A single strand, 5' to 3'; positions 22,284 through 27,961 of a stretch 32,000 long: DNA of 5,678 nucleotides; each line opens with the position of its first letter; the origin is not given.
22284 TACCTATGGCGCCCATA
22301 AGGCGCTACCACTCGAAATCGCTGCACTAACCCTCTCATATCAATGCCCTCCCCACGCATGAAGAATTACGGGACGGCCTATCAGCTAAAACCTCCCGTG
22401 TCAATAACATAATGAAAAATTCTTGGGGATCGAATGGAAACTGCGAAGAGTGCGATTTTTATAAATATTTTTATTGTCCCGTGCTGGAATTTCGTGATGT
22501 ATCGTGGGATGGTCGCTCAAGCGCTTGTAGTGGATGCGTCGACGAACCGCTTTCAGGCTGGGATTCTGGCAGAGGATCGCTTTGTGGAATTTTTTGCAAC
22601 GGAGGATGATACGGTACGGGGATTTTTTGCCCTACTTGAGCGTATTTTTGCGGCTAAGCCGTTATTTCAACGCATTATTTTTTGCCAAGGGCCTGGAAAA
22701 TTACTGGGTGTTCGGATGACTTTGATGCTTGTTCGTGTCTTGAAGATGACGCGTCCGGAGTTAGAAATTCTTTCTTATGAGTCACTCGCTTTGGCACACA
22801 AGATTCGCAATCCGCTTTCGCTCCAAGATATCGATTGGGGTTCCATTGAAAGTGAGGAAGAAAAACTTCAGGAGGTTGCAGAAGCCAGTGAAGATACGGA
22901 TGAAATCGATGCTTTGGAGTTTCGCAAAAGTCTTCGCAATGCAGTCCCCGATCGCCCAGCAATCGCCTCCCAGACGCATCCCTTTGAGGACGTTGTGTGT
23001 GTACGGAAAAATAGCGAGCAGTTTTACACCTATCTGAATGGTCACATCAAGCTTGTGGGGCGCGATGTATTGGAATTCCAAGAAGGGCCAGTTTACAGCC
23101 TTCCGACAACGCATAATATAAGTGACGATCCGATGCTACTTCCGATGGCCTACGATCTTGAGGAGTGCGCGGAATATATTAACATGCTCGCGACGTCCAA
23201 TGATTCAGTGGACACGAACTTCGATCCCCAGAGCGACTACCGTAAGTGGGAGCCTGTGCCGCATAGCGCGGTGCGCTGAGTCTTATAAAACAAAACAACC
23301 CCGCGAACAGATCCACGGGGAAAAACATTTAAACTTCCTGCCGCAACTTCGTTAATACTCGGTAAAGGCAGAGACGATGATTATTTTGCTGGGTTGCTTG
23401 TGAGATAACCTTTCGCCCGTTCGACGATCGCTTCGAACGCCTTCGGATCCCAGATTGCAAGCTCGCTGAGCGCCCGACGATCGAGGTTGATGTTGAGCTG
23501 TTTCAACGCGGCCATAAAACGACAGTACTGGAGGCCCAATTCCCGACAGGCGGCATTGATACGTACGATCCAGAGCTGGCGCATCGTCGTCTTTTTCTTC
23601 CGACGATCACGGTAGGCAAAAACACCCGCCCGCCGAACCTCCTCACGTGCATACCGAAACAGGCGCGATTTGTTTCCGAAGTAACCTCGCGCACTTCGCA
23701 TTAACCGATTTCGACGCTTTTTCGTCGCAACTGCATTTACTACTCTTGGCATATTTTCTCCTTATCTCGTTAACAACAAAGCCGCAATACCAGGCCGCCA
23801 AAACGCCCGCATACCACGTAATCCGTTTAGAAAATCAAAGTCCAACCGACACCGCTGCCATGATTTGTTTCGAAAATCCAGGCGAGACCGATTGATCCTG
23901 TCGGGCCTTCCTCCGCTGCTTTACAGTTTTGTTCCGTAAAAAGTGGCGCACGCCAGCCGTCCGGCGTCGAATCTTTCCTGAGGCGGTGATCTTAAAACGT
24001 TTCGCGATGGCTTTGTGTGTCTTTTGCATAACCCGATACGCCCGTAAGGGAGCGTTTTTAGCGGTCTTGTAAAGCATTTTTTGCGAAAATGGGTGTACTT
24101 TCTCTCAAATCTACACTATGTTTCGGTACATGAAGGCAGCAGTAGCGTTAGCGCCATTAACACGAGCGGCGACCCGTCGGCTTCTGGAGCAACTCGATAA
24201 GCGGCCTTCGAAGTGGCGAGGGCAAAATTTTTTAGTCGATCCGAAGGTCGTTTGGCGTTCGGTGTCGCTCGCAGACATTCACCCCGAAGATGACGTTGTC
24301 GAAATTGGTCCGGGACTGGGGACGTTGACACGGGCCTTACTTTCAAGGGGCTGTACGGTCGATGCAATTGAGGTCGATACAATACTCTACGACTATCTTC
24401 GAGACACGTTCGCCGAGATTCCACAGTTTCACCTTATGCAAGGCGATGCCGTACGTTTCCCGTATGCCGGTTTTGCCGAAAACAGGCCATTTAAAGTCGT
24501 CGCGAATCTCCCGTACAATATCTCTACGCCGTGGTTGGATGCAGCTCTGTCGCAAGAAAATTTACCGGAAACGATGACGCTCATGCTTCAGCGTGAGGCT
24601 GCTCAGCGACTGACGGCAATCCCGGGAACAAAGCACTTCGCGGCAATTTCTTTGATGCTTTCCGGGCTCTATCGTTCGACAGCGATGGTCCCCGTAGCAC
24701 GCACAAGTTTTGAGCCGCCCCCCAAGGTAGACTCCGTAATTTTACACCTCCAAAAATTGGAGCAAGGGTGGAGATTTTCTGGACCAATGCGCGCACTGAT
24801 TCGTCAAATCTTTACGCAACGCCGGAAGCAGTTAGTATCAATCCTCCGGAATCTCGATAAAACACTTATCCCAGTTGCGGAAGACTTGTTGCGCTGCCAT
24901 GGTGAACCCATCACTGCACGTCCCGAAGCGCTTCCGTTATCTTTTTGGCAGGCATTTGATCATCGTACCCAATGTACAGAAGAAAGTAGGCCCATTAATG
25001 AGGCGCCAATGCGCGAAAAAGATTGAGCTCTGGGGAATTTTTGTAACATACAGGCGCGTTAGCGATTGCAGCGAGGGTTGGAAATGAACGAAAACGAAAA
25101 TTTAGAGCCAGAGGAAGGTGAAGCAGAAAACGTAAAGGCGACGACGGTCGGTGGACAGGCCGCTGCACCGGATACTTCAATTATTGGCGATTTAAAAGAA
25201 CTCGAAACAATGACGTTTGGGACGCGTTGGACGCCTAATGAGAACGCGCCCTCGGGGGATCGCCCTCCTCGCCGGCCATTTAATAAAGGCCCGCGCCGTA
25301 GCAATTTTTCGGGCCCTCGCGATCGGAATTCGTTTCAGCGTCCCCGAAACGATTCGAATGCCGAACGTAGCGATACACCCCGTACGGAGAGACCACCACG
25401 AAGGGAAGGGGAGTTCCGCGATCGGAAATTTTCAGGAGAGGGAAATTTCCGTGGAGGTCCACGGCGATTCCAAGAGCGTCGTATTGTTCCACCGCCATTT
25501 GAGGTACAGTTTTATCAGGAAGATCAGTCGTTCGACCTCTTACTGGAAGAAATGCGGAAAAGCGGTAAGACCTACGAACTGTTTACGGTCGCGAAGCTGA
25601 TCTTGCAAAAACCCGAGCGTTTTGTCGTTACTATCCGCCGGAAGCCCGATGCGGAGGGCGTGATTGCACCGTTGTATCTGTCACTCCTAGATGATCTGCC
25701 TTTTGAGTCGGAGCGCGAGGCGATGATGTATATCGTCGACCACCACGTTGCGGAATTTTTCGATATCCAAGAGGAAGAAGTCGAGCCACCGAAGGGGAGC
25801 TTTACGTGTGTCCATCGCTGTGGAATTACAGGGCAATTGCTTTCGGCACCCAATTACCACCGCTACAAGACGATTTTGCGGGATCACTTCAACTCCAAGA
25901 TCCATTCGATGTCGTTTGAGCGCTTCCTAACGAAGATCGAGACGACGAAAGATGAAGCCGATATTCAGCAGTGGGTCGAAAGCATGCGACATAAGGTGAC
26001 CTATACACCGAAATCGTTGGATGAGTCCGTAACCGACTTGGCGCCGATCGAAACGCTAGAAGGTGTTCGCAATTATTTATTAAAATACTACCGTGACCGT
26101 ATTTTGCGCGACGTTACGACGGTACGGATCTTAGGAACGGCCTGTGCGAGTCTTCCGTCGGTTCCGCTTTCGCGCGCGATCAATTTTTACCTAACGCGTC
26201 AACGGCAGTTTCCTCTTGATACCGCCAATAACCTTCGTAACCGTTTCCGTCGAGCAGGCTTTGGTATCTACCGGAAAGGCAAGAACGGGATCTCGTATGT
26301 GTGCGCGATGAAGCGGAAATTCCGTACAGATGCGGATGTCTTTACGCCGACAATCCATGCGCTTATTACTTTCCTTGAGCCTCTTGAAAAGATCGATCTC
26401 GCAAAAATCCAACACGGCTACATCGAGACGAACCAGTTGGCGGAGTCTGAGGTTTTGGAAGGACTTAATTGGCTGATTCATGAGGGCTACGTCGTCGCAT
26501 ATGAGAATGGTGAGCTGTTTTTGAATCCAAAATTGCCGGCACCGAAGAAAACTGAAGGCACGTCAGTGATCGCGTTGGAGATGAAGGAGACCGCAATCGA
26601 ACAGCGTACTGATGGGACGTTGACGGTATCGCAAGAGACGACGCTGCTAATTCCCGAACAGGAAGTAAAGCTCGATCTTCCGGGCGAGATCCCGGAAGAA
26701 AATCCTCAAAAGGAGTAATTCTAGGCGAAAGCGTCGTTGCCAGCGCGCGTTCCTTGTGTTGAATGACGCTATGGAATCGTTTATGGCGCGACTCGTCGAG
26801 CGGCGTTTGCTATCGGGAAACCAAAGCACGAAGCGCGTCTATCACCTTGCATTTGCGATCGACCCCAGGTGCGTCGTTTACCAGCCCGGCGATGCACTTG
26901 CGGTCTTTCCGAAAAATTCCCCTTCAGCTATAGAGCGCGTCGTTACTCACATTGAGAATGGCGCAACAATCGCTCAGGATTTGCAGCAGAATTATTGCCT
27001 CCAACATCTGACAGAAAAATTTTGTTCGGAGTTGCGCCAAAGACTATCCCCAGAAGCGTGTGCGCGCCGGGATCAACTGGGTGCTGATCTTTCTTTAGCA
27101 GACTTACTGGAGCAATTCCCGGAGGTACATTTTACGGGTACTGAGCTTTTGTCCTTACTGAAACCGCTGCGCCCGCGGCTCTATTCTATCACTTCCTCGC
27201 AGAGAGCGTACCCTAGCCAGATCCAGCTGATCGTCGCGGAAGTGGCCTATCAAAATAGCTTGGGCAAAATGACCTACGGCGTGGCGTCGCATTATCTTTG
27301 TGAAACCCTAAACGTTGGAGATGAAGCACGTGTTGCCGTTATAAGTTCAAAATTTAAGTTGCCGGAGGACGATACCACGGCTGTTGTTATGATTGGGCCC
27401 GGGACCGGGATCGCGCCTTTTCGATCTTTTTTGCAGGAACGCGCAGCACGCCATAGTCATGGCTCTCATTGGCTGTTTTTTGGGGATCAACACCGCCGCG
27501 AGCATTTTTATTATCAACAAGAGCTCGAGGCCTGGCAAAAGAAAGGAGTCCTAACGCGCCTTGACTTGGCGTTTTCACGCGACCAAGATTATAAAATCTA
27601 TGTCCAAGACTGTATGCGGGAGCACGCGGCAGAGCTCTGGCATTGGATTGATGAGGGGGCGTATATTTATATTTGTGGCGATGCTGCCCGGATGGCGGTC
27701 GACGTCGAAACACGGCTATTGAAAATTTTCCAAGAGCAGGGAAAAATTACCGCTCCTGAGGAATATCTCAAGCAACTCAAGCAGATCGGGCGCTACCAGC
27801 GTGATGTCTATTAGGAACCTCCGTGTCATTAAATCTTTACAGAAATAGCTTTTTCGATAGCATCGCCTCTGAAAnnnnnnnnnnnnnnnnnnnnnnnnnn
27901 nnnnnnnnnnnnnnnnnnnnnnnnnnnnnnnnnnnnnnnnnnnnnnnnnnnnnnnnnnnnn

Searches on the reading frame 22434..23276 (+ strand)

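Call 5: search_protein_families(library=ncbifam, proteins=[window:22434-23276:+], max_evalue=0.1)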
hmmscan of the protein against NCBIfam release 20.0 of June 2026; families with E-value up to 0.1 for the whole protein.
window:22434-23276:+ (281 aa): 1 family
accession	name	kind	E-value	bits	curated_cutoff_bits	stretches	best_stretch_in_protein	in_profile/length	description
TIGR03725.1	T6A_YeaZ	equivalog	0.01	15.8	69.3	1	31-121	2-97/212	tRNA (adenosine(37)-N6)-threonylcarbamoyltransferase complex dimerization subunit type 1 TsaB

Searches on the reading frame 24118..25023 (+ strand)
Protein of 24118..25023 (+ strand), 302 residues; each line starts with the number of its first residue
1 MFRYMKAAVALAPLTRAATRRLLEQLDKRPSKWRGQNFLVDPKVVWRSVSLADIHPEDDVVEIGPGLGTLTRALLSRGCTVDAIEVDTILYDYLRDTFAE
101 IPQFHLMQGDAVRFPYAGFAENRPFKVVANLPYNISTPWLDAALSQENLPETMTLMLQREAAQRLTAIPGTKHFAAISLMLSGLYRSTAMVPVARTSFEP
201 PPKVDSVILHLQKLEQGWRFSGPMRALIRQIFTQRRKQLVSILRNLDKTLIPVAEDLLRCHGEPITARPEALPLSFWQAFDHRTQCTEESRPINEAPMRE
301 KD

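Call 5: search_protein_families(library=ncbifam, proteins=[window:24118-25023:+], max_evalue=0.1)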
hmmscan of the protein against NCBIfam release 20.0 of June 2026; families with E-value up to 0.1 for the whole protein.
window:24118-25023:+ (302 aa): 27 families (the best 25 are shown)
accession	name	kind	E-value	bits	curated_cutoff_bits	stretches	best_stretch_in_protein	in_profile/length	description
TIGR00755.1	ksgA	equivalog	3e-60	203.7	171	1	29-272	2-244/256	16S rRNA (adenine(1518)-N(6)/adenine(1519)-N(6))-dimethyltransferase RsmA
NF000499.2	Erm23S_rRNA_broad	equivalog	1.7e-40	139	212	1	35-245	2-207/244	23S ribosomal RNA methyltransferase Erm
NF000337.1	erm_SHROVE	exception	1.6e-26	93.2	320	1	32-216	4-181/248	ErmE/ErmH/ErmO/ErmR family 23S rRNA (adenine(2058)-N(6))-methyltransferase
NF011486.0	PRK14896.1-1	equivalog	5e-26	91.4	450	1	25-246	17-236/284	16S ribosomal RNA methyltransferase A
NF012223.0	erm_F_23S_MT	exception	7.1e-18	64.9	575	1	28-213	5-184/266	23S rRNA (adenine(2058)-N(6))-methyltransferase Erm(F)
NF000077.1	Erm42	exception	1.6e-16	60.5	600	1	35-207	19-185/303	23S rRNA (adenine(2058)-N(6))-methyltransferase Erm(42)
NF012222.1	erm_A_23S_MT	exception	1.6e-15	57.3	475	1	34-213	8-178/243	23S rRNA (adenine(2058)-N(6))-methyltransferase Erm(A)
NF012218.0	erm_38_23S_MT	exception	4.4e-15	55.5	800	1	35-289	12-263/386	23S rRNA (adenine(2058)-N(6))-methyltransferase Erm(38)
NF045543.1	erm_G_23S_MT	exception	5.1e-15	55.9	515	1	36-213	10-178/244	23S rRNA (adenine(2058)-N(6))-methyltransferase Erm(G)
NF012219.1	erm_C_23S_MT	exception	6.7e-15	55.3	530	1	35-213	9-178/244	23S rRNA (adenine(2058)-N(6))-methyltransferase Erm(C)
NF000468.1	Erm37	exception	4.1e-14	53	350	1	45-213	21-170/179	23S rRNA (adenine(2058)-N(6))-methyltransferase Erm(37)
NF042988.1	Erm46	exception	2.8e-13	49.7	503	1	35-243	12-212/255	23S rRNA (adenine(2058)-N(6))-methyltransferase Erm(46)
NF000411.1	Erm45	exception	1e-12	48.4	525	1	36-212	9-176/245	23S rRNA (adenine(2058)-N(6))-methyltransferase Erm(45)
NF042938.1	Erm55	exception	3.4e-12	46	525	1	35-244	12-213/270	23S rRNA (adenine(2058)-N(6))-methyltransferase Erm(55)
NF000412.1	Erm43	exception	5e-12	45.9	500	1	35-213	9-178/243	23S rRNA (adenine(2058)-N(6))-methyltransferase Erm(43)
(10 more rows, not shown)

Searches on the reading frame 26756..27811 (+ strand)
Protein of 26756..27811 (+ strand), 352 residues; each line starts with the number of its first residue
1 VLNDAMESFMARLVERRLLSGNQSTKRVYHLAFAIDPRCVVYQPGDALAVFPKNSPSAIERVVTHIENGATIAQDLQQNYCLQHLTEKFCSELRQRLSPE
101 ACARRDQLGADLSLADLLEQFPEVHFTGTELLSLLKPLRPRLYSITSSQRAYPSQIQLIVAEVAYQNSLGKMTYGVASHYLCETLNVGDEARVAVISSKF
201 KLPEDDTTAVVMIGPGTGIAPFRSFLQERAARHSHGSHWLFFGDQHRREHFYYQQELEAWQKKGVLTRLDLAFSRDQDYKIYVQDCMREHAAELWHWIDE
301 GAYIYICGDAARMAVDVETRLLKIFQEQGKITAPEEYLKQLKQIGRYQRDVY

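Call 4: search_protein_families(library=pfam, proteins=[window:26756-27811:+], max_evalue=1)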
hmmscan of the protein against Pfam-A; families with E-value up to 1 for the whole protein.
window:26756-27811:+ (352 aa): 2 families
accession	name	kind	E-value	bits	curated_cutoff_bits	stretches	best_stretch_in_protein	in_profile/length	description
PF00667.26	FAD_binding_1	-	5.6e-24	85.4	32.3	2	107-180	148-222/222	FAD binding domain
PF00175.26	NAD_binding_1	-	1.8e-18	67.6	22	1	212-317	1-107/109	Oxidoreductase NAD-binding domain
